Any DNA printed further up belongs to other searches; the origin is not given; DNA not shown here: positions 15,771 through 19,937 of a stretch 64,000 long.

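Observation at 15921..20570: Two-gene SF1 helicase plus winged-helix module: candidate Mokosh-related defence system lacking kinase and PLD nuclease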

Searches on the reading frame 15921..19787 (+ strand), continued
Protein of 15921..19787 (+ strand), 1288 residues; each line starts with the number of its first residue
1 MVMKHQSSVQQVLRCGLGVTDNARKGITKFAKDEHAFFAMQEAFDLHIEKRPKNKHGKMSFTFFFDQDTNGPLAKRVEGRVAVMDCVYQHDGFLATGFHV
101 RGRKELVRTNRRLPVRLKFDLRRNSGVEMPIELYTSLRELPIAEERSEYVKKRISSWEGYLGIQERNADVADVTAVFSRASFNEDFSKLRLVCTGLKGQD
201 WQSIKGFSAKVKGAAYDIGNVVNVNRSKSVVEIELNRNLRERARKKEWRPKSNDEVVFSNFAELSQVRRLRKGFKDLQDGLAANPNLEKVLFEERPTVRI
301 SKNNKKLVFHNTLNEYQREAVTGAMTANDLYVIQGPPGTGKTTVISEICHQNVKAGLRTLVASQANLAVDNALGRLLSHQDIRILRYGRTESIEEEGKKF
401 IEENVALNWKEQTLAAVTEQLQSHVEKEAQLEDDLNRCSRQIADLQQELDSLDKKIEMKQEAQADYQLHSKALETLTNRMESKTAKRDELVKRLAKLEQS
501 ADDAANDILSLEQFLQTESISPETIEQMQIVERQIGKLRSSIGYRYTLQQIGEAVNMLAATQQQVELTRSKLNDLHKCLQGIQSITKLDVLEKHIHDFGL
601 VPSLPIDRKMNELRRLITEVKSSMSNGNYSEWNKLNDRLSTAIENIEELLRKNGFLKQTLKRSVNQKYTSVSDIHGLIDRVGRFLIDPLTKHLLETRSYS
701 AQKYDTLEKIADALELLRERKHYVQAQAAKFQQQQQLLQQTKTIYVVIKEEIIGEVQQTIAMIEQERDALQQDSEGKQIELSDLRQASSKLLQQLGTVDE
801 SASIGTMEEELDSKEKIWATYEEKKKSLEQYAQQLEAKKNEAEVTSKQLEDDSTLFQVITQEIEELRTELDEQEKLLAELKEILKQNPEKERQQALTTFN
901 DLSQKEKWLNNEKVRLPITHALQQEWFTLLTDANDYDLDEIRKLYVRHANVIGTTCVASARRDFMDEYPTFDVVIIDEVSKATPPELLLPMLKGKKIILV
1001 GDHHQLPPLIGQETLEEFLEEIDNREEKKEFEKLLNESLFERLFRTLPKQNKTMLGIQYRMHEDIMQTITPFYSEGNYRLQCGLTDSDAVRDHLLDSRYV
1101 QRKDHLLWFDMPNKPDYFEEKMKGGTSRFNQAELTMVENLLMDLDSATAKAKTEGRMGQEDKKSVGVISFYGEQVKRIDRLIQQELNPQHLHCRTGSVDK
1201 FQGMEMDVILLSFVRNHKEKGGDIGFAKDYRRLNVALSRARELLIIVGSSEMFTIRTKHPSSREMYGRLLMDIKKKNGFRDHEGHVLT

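Call 40: find_homologous_proteins(query=window:15921-19784:+, max_evalue=1e-10)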
Query window:15921-19784:+ (1288 aa): 2501 proteins with E <= 1e-10 among 8000 candidates; the best 120 are listed.
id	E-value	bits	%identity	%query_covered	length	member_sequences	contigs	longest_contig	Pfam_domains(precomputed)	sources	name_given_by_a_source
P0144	0.0e+0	2843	100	100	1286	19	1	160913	PF13087.13,PF13086.13,PF01443.25,PF13604.13,PF13245.13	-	-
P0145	0.0e+0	2021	71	100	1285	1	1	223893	PF13087.13,PF13086.13,PF01443.25,PF13604.13,PF13245.13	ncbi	-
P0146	0.0e+0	1923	68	99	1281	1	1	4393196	PF13087.13,PF13086.13,PF01443.25,PF13604.13,PF13245.13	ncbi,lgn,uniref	ncbi:AAA domain-containing protein [Sporosarcina sp. FSL K6-1522]|uniref:DEAD/DEAH box helicase n=1 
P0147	0.0e+0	1915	68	99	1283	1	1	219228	PF13087.13,PF13086.13,PF01443.25,PF13604.13,PF13245.13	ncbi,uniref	ncbi:DEAD/DEAH box helicase [Sporosarcina sp. NPDC096371]|uniref:DEAD/DEAH box helicase n=1 Tax=Spor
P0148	0.0e+0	1901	68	100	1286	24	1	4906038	PF13087.13,PF13086.13,PF01443.25,PF13604.13,PF13245.13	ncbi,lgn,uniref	ncbi:AAA domain-containing protein [Sporosarcina sp. FSL K6-5500]|uniref:AAA domain-containing prote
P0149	0.0e+0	1900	68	99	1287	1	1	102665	PF13087.13,PF13086.13,PF01443.25,PF13604.13,PF13245.13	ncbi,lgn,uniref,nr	ncbi:AAA domain-containing protein [Sporosarcina limicola]|uniref:DNA polymerase III delta prime sub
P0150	0.0e+0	1899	68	99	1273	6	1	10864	PF13087.13,PF13086.13,PF01443.25,PF13604.13,PF13245.13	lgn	-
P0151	0.0e+0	1888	67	99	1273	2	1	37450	PF13087.13,PF13086.13,PF01443.25,PF13604.13,PF13245.13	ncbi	-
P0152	0.0e+0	1880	67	99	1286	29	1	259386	PF13087.13,PF13086.13,PF01443.25,PF13604.13,PF13245.13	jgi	-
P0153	0.0e+0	1878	67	100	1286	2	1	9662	PF13087.13,PF13086.13,PF01443.25,PF13604.13,PF13245.13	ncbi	ncbi:MAG: AAA domain-containing protein [Sporosarcina sp.]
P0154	0.0e+0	1876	66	100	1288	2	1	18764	PF13087.13,PF13086.13,PF01443.25,PF13604.13,PF13245.13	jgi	jgi:superfamily I DNA and/or RNA helicase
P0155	0.0e+0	1865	66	99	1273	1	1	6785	PF13087.13,PF13086.13,PF01443.25,PF13604.13,PF13245.13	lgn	-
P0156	0.0e+0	1865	66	100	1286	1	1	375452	PF13087.13,PF13086.13,PF01443.25,PF13604.13,PF13245.13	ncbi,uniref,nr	ncbi:DEAD/DEAH box helicase [Sporosarcina sp. G11-34]|uniref:DEAD/DEAH box helicase n=1 Tax=Sporosar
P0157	0.0e+0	1862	66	100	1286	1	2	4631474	PF13087.13,PF13086.13,PF01443.25,PF13604.13,PF13245.13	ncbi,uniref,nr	ncbi:AAA family ATPase [Sporosarcina sp. ANT_H38]|uniref:AAA domain-containing protein n=1 Tax=Sporo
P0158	0.0e+0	1849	67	100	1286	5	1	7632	PF13087.13,PF13086.13,PF01443.25,PF13604.13,PF13245.13,PF02562.23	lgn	-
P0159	0.0e+0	1847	66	100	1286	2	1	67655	PF13087.13,PF13086.13,PF01443.25,PF13604.13,PF13245.13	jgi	-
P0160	0.0e+0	1844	66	100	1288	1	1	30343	PF13087.13,PF13086.13,PF01443.25,PF13604.13,PF13245.13,PF13191.13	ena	-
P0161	0.0e+0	1842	66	100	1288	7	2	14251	PF13087.13,PF13086.13,PF01443.25,PF13604.13,PF13245.13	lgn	-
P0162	0.0e+0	1828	65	100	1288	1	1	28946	PF13087.13,PF13086.13,PF01443.25,PF13604.13,PF13245.13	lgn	-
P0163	0.0e+0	1821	65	100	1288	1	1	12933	PF13087.13,PF13086.13,PF01443.25,PF13604.13,PF13245.13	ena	-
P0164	0.0e+0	1819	65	100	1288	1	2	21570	PF13087.13,PF13086.13,PF01443.25,PF13604.13,PF13245.13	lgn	-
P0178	0.0e+0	1646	60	100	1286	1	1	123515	PF13087.13,PF13086.13,PF01443.25,PF13604.13,PF13245.13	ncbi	ncbi:DEAD/DEAH box helicase [Sporosarcina sp. CAU 1771]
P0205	0.0e+0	1371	53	99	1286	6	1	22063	PF13087.13,PF13086.13,PF01443.25,PF13604.13,PF13245.13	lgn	-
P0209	0.0e+0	1358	52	99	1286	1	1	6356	PF13087.13,PF13086.13,PF01443.25,PF13604.13,PF13245.13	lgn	-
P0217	0.0e+0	1339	51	99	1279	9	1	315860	PF13087.13,PF13086.13,PF01443.25,PF13604.13,PF13245.13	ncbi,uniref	ncbi:AAA domain-containing protein [Lederbergia citrisecunda]|uniref:AAA domain-containing protein n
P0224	0.0e+0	1331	53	99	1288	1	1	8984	PF13087.13,PF13086.13,PF01443.25,PF13604.13,PF13245.13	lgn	-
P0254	0.0e+0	1317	51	99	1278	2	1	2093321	PF13087.13,PF13086.13,PF01443.25,PF13604.13,PF13245.13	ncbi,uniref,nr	ncbi:AAA domain-containing protein [Sporosarcina luteola]|uniref:AAA domain-containing protein n=1 T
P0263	0.0e+0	1310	50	98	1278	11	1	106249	PF13087.13,PF13086.13,PF01443.25,PF13604.13,PF13245.13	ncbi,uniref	ncbi:AAA domain-containing protein [Sporosarcina newyorkensis]|uniref:DEAD/DEAH box helicase n=1 Tax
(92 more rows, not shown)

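Call 42: find_encoding_contigs(protein=P0217, flank=8000, max_places=2)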
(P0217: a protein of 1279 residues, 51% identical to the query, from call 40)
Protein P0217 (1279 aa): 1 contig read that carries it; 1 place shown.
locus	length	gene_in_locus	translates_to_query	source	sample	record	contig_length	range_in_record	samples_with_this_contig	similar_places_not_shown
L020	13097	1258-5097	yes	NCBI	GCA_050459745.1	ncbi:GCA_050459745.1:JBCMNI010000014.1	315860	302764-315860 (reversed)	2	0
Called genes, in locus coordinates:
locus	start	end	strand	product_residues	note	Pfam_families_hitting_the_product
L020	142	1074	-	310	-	PF11181:YflT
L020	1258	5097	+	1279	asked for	PF13086:AAA_11, PF13245:AAA_19 (weak), PF13604:AAA_30, PF01443:Viral_helicase1 (faint), PF13086:AAA_11, PF13087:AAA_12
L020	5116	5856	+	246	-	-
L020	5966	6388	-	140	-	PF11181:YflT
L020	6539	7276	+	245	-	-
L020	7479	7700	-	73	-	-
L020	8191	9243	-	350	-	PF11181:YflT, PF09557:DUF2382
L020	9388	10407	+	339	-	PF08239:SH3_3 (weak), PF18348:SH3_16 (weak), PF23795:SH3_YKFC_2nd, PF00877:NLPC_P60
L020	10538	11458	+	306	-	PF01734:Patatin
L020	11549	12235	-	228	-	PF06347:SH3_4 (weak), PF08239:SH3_3, PF00877:NLPC_P60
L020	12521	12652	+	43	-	-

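Call 43: find_encoding_contigs(protein=P0254, flank=8000, max_places=1)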
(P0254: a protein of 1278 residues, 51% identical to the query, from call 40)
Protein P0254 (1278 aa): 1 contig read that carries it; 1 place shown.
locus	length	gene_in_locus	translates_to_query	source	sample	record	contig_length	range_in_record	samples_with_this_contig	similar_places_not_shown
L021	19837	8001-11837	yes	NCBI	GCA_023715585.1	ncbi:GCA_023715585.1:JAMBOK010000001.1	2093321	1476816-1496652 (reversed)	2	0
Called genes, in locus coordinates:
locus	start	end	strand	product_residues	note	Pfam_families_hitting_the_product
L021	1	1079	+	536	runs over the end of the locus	PF17203:sCache_3_2, PF17202:sCache_3_3 (faint), PF08448:PAS_4 (faint), PF00989:PAS, PF14689:SPOB_a (weak), PF02518:HATPase_c, PF14501:HATPase_c_5 (weak)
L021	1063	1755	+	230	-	PF00072:Response_reg, PF20714:HTH_64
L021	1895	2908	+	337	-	PF03401:TctC, PF12974:Phosphonate-bd (weak)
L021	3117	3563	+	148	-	PF07331:TctB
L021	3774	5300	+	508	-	PF01970:TctA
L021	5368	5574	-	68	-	-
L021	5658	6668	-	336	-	PF00565:SNase, PF05901:Excalibur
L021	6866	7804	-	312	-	PF11181:YflT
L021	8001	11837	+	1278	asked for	PF13086:AAA_11, PF13245:AAA_19 (faint), PF13604:AAA_30 (weak), PF01443:Viral_helicase1 (faint), PF13086:AAA_11, PF13087:AAA_12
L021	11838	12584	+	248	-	-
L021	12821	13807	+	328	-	PF04392:ABC_sub_bind, PF13407:Peripla_BP_4 (weak)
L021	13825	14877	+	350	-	PF02653:BPD_transp_2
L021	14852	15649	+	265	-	PF00005:ABC_tran, PF02463:SMC_N, PF13304:AAA_21 (faint)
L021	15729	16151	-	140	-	PF11181:YflT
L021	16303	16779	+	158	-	-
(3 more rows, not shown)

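Call 44: find_encoding_contigs(protein=P0263, flank=8000, max_places=1)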
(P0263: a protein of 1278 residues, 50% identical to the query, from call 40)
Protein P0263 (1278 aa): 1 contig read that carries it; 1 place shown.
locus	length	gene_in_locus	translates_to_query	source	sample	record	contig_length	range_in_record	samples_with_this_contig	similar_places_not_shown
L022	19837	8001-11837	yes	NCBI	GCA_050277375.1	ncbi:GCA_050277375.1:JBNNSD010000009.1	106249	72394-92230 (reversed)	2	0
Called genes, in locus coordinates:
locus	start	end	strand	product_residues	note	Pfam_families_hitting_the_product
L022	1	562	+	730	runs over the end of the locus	PF12698:ABC2_membrane_3, PF12051:DUF3533 (faint), PF07889:DUF1664 (faint), PF12698:ABC2_membrane_3, PF01061:ABC2_membrane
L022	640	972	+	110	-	-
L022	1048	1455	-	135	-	PF08868:YugN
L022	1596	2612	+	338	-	PF11181:YflT, PF09557:DUF2382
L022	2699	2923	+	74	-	-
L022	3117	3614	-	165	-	PF03073:TspO_MBR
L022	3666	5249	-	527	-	PF07969:Amidohydro_3, PF01979:Amidohydro_1 (weak)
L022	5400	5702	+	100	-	PF08827:DUF1805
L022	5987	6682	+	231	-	PF01522:Polysacc_deac_1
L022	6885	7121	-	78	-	-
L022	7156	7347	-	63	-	-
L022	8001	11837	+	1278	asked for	PF13086:AAA_11, PF13245:AAA_19 (faint), PF13604:AAA_30 (weak), PF01443:Viral_helicase1 (faint), PF13086:AAA_11, PF13087:AAA_12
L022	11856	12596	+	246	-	-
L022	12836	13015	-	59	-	PF14151:YfhD (weak)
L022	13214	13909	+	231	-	PF20730:YetF_N, PF04239:DUF421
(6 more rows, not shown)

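Call 56: search_dna_similar(query=window:15921-19784:+, collection=plasmids, mode=protein, max_rows=15)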
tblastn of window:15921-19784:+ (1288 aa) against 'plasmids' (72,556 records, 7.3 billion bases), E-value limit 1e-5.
Records with a match: 368; places in all: 392; records where one place covers at least 80% of the query: 0.
Best place of each record, by identity: <60% 368.
By first word of the organism name: Acinetobacter 108; Pseudomonas 30; Agrobacterium 22; Ralstonia 20; Rhizobium 16; Vibrio 11; Klebsiella 11; Piscirickettsia 10; Clostridium 7; Moellerella 6; and 82 more.
By predicted mobility (MOB-suite, as given by PLSDB): non-mobilizable 150; mobilizable 110; conjugative 108.
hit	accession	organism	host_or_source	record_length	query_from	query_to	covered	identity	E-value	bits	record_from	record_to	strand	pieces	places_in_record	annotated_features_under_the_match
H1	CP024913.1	Cyanobacterium sp. HL-69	cell culture,enrichment cultures from ...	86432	114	1254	59%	32.7%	2e-65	393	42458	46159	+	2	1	hypothetical protein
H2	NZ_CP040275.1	Nostoc sp. C052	Blasia pusilla,pure culture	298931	113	1254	52%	35.2%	4e-67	395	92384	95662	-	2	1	AAA domain-containing protein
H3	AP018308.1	Aulosira laxa NIES-50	-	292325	113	1281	53%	34.1%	3e-68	396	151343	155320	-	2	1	translation initiation factor IF-2 domain-containing protein | hypothetical protein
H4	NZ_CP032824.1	Aliarcobacter cryaerophilus ATCC 43158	bovine,cell culture,Aborted bovine ...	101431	246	1278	43%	35.9%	1e-54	310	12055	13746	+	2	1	AAA domain-containing protein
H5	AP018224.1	Nostoc linckia NIES-25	-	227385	250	1250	50%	29.0%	8e-27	185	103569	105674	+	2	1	serine/threonine protein kinase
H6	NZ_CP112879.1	Pseudanabaena galeata CCNP1313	-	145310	262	1252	39%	35.4%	5e-35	266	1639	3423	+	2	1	serine/threonine-protein kinase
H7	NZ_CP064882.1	Tolypothrix sp. PCC 7601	Fresh water sample,Fresh water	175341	312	1248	40%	34.2%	4e-33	234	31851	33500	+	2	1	serine/threonine-protein kinase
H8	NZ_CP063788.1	Tolypothrix sp. PCC 7712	Soil sample,soil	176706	312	1248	40%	34.2%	4e-33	234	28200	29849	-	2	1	serine/threonine-protein kinase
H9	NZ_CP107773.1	Streptomyces sp. NBC_00582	-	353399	265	1265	45%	30.4%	7e-18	179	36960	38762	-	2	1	AAA domain-containing protein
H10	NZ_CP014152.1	Clostridium botulinum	Microbial isolate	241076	286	1253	40%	33.4%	2e-36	235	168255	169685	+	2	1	serine/threonine-protein kinase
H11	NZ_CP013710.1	Clostridium botulinum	Microbial isolate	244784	286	1253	40%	33.4%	2e-36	235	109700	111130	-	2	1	serine/threonine-protein kinase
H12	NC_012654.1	Clostridium botulinum Ba4 str. 657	-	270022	286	1253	40%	33.4%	2e-36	235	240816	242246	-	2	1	serine/threonine-protein kinase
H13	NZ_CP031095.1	Clostridium botulinum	Homo sapiens,human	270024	286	1253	40%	33.4%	2e-36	235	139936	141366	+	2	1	serine/threonine-protein kinase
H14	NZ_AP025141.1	Clostridium botulinum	Homo sapiens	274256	286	1253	40%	33.4%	2e-36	235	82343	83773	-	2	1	serine/threonine-protein kinase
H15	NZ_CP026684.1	Nostoc sp. 'Peltigera membranacea cyanobiont' N6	Lichen thallus,Peltigera membranacea ...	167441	265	1252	37%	36.3%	2e-37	262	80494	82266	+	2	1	serine/threonine-protein kinase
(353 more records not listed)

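Call 58: get_annotated_region(hit=H2, flank=6000)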
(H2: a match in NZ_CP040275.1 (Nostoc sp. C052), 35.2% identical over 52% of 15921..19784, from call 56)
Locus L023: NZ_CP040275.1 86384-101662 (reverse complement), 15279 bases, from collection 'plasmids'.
description: Nostoc sp. C052 plasmid pC052_C, complete sequence
organism: Nostoc sp. C052 (NCBI taxid 2576902)
taxonomy: Bacteria; Cyanobacteriota; Cyanophyceae; Nostocales; Nostocaceae; Nostoc; Nostoc sp. C052
host: -; source: Blasia pusilla,pure culture; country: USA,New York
typing (MOB-suite, as given by PLSDB): conjugative; relaxase MOBV; mating-pair formation MPF_T
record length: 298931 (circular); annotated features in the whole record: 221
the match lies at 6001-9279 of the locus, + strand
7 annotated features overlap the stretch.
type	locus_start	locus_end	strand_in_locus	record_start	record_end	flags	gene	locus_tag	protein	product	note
CDS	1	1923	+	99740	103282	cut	brxC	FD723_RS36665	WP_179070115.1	BREX system P-loop protein BrxC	-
CDS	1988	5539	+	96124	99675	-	pglX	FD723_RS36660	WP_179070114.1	BREX-1 system adenine-specific DNA-methyltransferase PglX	GO:0006306 - DNA methylation [Evidence IEA]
CDS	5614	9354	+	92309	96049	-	-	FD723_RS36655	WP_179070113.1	AAA domain-containing protein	-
CDS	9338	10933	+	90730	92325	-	-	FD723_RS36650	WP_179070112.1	DarT ssDNA thymidine ADP-ribosyltransferase family protein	-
CDS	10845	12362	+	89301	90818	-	-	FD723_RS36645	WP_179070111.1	ADP-ribosylglycohydrolase family protein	-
CDS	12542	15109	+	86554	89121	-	pglZ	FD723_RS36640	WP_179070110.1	BREX-1 system phosphatase PglZ type A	-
CDS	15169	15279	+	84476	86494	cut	brxL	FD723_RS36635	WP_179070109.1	protease Lon-related BREX system protein BrxL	GO:0008150 - biological_process [Evidence IEA]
